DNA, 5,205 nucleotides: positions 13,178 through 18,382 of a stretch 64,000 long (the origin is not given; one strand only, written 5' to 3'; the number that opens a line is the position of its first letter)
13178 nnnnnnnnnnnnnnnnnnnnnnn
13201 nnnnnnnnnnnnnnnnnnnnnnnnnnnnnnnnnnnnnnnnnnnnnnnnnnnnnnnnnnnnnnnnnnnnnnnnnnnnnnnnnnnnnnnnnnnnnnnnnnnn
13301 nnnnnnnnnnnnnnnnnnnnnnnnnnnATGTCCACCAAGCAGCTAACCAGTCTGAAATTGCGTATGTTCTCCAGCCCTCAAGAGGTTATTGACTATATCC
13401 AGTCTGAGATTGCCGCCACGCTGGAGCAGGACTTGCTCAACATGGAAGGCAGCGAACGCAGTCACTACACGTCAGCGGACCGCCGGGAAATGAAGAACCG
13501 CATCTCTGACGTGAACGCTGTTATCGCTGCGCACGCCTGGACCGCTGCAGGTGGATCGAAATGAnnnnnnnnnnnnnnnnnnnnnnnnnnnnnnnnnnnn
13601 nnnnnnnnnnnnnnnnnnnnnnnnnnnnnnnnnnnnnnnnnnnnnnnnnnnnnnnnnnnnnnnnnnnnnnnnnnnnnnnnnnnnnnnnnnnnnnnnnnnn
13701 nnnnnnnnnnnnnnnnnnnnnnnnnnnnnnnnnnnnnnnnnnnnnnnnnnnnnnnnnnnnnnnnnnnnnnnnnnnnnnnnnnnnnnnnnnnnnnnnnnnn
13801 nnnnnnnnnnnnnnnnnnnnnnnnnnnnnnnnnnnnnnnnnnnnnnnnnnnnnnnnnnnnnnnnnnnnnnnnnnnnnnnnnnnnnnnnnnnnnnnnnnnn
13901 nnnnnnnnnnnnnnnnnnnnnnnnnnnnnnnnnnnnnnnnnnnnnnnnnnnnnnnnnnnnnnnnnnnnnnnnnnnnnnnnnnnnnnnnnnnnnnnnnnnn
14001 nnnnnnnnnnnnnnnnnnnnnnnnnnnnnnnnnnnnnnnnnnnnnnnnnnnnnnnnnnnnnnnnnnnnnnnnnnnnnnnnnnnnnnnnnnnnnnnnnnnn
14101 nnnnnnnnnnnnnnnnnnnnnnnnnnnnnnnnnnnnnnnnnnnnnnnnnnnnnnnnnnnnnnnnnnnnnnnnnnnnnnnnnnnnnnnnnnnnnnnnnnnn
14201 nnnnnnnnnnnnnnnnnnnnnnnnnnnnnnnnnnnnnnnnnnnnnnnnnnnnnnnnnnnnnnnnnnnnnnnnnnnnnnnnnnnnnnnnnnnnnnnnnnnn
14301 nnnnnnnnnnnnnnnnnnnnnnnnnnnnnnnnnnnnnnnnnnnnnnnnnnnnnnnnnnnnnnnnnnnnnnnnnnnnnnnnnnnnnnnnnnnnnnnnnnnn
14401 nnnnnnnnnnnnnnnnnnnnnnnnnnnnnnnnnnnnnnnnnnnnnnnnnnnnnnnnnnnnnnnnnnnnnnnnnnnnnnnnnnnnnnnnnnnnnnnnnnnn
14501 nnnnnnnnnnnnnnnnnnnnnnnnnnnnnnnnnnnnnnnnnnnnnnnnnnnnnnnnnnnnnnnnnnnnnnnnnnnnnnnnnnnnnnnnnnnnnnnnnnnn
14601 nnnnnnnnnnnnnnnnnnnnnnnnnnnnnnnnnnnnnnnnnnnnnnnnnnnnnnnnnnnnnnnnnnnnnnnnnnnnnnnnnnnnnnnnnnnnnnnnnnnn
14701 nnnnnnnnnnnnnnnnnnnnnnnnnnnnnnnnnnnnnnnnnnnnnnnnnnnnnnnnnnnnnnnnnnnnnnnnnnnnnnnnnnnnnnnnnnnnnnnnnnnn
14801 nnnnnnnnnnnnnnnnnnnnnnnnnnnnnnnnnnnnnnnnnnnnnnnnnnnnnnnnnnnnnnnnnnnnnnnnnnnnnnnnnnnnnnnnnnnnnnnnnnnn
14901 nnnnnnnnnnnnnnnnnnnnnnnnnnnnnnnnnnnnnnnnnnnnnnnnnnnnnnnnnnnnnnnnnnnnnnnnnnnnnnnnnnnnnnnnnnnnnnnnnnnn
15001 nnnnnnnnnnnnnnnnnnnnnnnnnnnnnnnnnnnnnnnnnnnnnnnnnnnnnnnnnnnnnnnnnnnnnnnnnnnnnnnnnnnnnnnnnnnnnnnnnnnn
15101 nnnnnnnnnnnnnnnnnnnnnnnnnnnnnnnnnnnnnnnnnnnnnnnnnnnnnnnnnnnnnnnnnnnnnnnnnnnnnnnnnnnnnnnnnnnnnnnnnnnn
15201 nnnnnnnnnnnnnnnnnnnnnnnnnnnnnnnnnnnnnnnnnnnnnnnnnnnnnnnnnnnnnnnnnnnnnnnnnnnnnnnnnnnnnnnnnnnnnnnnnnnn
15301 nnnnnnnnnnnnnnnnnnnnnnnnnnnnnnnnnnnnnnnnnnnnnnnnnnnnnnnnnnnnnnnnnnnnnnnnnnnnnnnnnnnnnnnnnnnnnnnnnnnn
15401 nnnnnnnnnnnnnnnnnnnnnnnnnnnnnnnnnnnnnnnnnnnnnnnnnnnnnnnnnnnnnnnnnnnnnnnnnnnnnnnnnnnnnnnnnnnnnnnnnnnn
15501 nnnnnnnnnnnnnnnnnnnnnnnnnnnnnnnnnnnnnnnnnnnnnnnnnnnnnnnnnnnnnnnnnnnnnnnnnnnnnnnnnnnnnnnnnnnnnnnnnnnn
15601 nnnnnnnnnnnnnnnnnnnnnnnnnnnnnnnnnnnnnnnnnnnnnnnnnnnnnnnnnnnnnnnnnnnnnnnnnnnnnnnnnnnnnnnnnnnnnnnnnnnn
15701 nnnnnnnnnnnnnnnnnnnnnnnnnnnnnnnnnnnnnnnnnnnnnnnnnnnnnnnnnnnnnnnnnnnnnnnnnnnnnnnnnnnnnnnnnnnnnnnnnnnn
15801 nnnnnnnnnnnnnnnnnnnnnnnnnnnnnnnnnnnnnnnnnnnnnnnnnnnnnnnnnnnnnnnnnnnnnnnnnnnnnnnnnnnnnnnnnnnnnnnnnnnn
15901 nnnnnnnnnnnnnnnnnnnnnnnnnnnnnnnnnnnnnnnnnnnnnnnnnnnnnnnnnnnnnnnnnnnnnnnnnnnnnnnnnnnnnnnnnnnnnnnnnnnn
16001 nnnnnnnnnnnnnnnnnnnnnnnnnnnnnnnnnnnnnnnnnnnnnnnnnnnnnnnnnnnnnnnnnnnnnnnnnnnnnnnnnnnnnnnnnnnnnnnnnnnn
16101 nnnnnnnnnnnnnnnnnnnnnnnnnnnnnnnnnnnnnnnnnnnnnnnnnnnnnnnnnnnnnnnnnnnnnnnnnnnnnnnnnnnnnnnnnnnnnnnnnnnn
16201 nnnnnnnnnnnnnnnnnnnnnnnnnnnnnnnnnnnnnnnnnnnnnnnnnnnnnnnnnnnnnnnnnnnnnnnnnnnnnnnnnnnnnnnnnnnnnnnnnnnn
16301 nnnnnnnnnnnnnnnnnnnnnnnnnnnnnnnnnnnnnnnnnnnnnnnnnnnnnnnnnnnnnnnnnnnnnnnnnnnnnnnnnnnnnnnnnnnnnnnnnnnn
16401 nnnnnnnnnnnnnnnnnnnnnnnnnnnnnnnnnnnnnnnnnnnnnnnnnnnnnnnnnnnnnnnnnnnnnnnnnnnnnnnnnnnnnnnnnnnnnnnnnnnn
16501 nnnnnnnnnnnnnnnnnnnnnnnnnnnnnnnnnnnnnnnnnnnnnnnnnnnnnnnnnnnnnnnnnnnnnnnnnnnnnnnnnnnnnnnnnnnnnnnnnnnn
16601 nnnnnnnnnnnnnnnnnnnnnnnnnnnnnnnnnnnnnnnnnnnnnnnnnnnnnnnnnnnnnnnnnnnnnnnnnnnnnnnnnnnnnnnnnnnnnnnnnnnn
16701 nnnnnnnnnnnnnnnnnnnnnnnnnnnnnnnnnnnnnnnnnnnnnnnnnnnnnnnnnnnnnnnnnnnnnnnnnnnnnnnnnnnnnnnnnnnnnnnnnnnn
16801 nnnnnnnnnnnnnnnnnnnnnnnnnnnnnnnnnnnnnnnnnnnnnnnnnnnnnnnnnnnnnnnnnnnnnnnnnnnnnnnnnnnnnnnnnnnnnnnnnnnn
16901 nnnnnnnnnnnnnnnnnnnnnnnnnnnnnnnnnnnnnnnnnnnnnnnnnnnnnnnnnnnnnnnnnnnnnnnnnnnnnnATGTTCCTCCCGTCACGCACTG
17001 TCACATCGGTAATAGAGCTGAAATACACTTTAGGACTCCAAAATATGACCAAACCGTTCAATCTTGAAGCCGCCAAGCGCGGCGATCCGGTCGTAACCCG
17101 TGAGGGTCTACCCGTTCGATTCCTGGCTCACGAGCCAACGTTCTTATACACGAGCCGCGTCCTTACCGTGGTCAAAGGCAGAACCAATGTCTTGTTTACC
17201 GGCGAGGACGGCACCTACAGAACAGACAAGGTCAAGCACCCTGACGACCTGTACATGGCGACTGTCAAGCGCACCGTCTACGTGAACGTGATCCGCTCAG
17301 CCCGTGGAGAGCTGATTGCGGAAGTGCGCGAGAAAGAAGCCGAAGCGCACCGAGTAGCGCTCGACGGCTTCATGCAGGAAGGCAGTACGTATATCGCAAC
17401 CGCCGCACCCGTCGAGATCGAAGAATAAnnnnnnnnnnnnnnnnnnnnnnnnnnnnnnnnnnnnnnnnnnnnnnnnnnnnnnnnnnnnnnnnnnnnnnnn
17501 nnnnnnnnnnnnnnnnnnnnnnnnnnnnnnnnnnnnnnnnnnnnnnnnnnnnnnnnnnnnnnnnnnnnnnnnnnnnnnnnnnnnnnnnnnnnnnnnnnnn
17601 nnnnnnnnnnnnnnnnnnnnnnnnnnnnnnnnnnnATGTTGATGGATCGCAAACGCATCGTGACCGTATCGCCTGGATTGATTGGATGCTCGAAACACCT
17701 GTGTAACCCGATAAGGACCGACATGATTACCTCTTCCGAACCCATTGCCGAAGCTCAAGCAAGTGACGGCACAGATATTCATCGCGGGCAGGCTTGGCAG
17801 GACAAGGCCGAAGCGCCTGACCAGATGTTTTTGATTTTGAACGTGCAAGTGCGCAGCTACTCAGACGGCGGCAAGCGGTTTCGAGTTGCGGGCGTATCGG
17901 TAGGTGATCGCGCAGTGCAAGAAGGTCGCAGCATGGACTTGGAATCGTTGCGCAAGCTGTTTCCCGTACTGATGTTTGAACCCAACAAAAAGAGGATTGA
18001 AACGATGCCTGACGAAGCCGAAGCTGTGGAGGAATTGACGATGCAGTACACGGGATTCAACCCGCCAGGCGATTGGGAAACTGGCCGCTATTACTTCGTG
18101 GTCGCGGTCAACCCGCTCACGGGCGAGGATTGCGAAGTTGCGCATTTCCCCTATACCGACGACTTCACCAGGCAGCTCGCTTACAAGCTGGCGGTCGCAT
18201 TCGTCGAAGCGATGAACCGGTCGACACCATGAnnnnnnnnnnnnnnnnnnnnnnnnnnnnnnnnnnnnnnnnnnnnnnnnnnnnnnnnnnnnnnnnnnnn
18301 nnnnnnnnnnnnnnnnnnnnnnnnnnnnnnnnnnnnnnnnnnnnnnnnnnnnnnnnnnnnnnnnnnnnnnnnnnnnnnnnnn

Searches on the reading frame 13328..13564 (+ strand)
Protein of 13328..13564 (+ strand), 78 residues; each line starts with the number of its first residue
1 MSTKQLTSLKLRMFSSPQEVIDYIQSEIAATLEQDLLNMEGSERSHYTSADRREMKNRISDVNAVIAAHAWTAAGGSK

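Call 21: search_protein_families(library=pfam, proteins=[window:13328-13564:+], max_evalue=0.05)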
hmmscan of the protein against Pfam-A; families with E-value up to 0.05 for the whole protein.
window:13328-13564:+ (78 aa): 1 family
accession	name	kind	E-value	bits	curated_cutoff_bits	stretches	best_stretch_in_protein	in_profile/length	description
PF03421.22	Acetyltransf_14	-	0.022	14.7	24.4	1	7-60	42-97/263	YopJ Serine/Threonine acetyltransferase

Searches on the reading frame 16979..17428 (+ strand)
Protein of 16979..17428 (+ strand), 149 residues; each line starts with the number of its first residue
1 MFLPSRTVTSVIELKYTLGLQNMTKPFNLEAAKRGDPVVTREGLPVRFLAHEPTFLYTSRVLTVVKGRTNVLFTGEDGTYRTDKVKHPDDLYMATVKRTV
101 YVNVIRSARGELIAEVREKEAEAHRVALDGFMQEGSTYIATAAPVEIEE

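Call 20: find_encoding_contigs(protein=window:16979-17428:+, flank=10000, max_places=2)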
Protein window:16979-17428:+ (149 aa): 2 contigs read that carry it; 1 place shown.
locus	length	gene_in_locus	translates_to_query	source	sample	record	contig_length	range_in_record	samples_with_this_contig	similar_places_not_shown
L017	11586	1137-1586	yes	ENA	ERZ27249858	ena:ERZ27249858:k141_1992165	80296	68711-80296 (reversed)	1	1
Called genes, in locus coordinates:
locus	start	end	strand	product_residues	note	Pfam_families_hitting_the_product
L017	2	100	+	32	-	?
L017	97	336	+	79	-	-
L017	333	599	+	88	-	-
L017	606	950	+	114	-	-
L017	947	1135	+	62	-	-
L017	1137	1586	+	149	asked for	-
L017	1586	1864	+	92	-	-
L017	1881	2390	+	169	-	-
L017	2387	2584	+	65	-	-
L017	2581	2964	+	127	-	-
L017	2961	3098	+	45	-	-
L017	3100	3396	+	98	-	-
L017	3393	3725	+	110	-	-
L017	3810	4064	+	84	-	-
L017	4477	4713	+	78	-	-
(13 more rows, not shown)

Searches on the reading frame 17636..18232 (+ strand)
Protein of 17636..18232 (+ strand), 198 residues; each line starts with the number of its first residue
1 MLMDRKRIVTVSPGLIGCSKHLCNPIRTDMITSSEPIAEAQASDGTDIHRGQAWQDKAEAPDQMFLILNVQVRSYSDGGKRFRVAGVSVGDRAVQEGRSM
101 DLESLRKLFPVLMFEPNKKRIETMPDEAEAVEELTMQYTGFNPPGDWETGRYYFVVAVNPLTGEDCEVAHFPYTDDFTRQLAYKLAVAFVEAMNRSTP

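Call 17: find_encoding_contigs(protein=window:17636-18232:+, flank=10000, max_places=2)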
Protein window:17636-18232:+ (198 aa): no gene with exactly this product is on record in the collection.
